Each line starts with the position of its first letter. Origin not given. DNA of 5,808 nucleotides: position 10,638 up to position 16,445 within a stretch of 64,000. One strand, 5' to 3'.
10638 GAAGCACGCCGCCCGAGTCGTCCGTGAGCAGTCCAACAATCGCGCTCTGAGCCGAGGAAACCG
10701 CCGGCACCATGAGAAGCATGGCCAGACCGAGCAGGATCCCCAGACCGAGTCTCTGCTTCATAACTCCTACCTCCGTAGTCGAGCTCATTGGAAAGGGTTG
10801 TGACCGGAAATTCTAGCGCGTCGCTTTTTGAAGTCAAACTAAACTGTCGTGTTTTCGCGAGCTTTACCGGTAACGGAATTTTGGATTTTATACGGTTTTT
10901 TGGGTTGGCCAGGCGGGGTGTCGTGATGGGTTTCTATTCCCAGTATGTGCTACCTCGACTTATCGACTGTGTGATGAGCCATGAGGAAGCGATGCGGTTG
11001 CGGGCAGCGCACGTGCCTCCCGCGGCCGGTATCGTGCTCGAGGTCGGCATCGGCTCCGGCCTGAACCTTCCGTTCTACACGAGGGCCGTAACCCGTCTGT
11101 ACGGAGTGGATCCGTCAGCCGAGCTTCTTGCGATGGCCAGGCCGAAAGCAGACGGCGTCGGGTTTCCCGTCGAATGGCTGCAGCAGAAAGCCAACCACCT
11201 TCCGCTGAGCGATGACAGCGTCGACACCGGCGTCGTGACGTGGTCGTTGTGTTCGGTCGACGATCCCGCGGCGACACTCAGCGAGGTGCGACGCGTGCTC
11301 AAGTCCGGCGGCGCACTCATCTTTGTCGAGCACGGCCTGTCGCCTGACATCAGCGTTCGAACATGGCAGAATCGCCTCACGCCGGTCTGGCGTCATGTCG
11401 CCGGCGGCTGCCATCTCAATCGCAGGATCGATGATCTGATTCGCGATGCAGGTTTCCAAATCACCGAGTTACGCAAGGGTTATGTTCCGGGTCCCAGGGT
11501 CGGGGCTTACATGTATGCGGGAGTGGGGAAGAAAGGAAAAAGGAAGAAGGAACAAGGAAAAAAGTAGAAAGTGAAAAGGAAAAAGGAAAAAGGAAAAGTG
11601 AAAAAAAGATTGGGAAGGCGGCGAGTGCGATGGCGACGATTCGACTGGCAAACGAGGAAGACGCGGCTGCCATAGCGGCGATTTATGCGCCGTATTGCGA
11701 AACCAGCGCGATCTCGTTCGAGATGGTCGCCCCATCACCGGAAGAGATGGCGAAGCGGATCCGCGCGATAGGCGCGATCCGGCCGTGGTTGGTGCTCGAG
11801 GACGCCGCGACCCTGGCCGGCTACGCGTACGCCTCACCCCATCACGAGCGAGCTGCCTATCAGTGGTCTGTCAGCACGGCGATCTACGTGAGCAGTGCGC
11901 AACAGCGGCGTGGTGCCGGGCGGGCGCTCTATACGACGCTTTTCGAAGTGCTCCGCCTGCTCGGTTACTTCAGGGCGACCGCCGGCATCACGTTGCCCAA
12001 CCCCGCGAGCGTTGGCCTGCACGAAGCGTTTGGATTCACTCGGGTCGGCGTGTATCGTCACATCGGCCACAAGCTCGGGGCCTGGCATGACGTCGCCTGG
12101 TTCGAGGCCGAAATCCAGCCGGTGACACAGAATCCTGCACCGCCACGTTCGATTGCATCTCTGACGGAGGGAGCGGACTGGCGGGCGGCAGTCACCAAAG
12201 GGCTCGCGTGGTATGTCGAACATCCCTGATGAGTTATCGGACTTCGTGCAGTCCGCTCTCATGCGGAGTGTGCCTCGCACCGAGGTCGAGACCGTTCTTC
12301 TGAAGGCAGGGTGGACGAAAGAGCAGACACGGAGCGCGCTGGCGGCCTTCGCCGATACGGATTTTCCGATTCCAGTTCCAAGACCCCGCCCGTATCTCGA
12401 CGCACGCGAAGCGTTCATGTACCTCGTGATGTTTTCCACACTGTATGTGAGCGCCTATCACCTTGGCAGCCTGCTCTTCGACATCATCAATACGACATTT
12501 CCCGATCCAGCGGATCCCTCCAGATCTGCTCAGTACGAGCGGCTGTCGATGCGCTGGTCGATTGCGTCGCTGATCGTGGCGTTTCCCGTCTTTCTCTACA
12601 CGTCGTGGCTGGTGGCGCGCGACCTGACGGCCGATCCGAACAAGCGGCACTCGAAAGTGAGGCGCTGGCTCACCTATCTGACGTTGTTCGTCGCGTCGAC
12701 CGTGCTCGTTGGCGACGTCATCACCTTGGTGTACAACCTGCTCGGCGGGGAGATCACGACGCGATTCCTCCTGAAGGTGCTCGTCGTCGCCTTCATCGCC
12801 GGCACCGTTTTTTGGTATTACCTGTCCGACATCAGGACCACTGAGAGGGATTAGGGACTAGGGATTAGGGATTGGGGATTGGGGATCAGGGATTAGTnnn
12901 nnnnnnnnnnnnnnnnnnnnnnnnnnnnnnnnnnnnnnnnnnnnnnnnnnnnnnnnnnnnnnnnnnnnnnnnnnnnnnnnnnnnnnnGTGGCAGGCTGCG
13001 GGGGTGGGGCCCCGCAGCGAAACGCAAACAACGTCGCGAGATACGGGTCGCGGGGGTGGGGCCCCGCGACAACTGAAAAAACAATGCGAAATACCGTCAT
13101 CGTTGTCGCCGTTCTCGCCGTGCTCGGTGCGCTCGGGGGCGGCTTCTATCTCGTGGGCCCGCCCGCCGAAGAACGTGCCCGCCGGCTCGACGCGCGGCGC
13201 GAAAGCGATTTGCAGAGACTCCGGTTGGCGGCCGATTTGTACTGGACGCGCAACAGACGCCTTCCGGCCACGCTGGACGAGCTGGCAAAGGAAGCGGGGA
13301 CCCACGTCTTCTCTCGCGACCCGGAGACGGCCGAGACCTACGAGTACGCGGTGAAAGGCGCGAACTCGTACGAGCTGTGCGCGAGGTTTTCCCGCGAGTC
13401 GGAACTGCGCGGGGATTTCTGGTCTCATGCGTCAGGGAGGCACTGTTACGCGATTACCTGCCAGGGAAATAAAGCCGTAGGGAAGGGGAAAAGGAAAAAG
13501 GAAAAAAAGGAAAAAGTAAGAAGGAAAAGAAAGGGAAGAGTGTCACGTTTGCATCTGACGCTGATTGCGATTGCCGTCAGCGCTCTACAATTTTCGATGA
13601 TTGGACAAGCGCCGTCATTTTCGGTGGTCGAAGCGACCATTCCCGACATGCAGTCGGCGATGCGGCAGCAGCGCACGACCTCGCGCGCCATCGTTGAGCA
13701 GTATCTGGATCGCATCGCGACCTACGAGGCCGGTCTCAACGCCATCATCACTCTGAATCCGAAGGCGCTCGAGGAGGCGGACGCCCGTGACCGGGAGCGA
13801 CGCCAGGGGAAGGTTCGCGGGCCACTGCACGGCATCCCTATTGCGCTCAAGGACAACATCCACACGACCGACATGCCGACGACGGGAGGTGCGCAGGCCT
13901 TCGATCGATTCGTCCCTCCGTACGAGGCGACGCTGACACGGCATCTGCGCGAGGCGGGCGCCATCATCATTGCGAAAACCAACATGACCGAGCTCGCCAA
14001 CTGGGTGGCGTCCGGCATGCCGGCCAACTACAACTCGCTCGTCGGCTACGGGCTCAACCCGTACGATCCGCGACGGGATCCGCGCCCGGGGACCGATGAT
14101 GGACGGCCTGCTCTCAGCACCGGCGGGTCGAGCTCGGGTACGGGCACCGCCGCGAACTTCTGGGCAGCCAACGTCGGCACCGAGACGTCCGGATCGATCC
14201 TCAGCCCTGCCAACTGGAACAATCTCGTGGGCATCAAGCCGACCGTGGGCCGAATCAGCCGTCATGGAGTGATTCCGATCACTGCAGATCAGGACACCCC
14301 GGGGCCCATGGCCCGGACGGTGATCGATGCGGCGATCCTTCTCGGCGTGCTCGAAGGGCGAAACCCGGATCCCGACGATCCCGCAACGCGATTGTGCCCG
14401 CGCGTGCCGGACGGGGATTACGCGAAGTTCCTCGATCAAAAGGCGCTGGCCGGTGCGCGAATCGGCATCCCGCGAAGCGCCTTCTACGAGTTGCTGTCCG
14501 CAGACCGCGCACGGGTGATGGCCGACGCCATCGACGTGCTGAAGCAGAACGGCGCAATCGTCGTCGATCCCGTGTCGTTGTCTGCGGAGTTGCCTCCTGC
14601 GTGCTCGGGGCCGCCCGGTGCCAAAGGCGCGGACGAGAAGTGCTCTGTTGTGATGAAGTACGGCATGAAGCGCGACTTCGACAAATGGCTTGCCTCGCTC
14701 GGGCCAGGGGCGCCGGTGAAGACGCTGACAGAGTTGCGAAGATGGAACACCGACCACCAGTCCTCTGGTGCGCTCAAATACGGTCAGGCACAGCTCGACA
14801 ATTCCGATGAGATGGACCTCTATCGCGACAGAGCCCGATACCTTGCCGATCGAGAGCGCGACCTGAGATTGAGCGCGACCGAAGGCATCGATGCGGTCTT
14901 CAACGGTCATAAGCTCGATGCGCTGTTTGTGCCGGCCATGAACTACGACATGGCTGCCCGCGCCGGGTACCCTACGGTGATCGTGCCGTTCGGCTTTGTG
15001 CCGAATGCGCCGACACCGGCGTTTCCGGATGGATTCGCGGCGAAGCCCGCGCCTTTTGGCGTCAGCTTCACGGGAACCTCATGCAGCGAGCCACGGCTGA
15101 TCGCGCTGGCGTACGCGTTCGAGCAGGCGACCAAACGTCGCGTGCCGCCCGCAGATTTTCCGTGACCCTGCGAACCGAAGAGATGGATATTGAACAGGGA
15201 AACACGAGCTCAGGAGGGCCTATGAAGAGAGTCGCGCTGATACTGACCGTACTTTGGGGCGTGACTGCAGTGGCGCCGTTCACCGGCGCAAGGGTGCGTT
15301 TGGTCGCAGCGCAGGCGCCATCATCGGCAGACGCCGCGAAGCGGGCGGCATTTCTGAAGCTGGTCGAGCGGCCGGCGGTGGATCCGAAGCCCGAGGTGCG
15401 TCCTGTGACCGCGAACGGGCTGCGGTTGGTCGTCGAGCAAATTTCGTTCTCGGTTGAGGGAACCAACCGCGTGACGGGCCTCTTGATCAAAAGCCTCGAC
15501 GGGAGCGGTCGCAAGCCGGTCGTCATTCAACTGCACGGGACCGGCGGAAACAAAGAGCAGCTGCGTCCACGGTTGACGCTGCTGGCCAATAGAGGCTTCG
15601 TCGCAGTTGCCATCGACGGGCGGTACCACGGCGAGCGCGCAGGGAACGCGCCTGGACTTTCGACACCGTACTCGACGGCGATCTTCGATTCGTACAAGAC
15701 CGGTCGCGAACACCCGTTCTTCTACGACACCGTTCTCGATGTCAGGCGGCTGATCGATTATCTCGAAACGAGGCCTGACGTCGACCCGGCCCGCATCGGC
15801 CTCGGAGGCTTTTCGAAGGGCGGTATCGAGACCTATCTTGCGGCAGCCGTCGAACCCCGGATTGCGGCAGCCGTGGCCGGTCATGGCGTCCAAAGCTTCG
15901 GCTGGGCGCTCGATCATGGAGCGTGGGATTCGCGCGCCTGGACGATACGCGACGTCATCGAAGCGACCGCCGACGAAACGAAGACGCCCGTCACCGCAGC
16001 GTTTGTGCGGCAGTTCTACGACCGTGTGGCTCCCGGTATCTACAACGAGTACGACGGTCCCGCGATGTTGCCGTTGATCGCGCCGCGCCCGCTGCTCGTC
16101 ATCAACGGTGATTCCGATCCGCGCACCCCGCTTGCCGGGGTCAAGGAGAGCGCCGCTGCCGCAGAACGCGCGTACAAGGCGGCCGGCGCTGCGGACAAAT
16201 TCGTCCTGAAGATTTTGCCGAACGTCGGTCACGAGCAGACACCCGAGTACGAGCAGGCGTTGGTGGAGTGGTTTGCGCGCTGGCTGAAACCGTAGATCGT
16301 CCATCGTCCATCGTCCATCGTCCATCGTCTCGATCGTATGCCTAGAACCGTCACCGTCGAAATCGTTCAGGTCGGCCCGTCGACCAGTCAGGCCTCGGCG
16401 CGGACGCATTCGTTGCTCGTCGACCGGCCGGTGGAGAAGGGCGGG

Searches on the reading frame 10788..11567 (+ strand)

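Call 65: search_protein_families(library=pfam, proteins=[window:10788-11567:+], max_evalue=0.0001)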
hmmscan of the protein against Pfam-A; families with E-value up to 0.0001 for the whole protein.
window:10788-11567:+ (259 aa): 6 families
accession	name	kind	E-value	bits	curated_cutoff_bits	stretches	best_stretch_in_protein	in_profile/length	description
PF08241.18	Methyltransf_11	-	1e-21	77.8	21.2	1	84-179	1-95/95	Methyltransferase domain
PF13649.12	Methyltransf_25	-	7.6e-17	62.2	27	1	83-175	1-97/97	Methyltransferase domain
PF13489.12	Methyltransf_23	-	2.9e-12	47.1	27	1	71-227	14-163/164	Methyltransferase domain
PF01209.24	Ubie_methyltran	-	8.5e-12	45.4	20.1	1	99-182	70-154/233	ubiE/COQ5 methyltransferase family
PF13847.12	Methyltransf_31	-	6e-09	36.2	27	1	83-183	7-113/145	Methyltransferase domain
PF08242.18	Methyltransf_12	-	3.5e-08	34.5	30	1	84-177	1-98/98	Methyltransferase domain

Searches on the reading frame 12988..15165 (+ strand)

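Call 65: search_protein_families(library=pfam, proteins=[window:12988-15165:+], max_evalue=0.0001)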
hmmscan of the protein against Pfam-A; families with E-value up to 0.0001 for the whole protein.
window:12988-15165:+ (725 aa): 1 family
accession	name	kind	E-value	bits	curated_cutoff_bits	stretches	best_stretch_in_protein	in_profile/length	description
PF01425.27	Amidase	-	6e-74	250.1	27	1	235-704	2-444/445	Amidase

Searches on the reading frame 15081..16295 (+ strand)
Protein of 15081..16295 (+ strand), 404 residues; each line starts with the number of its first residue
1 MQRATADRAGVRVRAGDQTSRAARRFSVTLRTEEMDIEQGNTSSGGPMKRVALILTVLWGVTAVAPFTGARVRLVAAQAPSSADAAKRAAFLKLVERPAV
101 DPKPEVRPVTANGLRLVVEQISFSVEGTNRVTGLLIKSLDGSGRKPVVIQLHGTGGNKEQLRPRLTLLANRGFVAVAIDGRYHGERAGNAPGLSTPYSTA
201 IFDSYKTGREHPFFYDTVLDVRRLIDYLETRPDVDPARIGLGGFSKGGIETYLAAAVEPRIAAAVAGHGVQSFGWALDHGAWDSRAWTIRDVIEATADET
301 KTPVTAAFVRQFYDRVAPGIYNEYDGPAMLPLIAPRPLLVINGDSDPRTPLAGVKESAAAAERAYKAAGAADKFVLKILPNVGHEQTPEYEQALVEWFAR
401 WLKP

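Call 65: search_protein_families(library=pfam, proteins=[window:15081-16295:+], max_evalue=0.0001)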
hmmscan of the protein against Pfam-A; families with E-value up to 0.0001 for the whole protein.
window:15081-16295:+ (404 aa): 5 families
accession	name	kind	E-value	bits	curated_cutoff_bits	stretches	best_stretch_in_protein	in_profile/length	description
PF05448.18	AXE1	-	4.6e-12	45.8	21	1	94-266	32-205/321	Acetyl xylan esterase (AXE1)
PF01738.24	DLH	-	2.2e-09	37.7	21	1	142-272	11-130/217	Dienelactone hydrolase family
PF00326.27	Peptidase_S9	-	4.3e-09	36.6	22.6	1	218-403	45-211/213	Prolyl oligopeptidase family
PF22244.2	GCE_fung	-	2.6e-08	34.4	27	1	205-369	71-231/231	Glucuronyl esterase, fungi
PF12697.13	Abhydrolase_6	-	1.2e-06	29.7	26.3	1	151-391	4-209/217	Alpha/beta hydrolase family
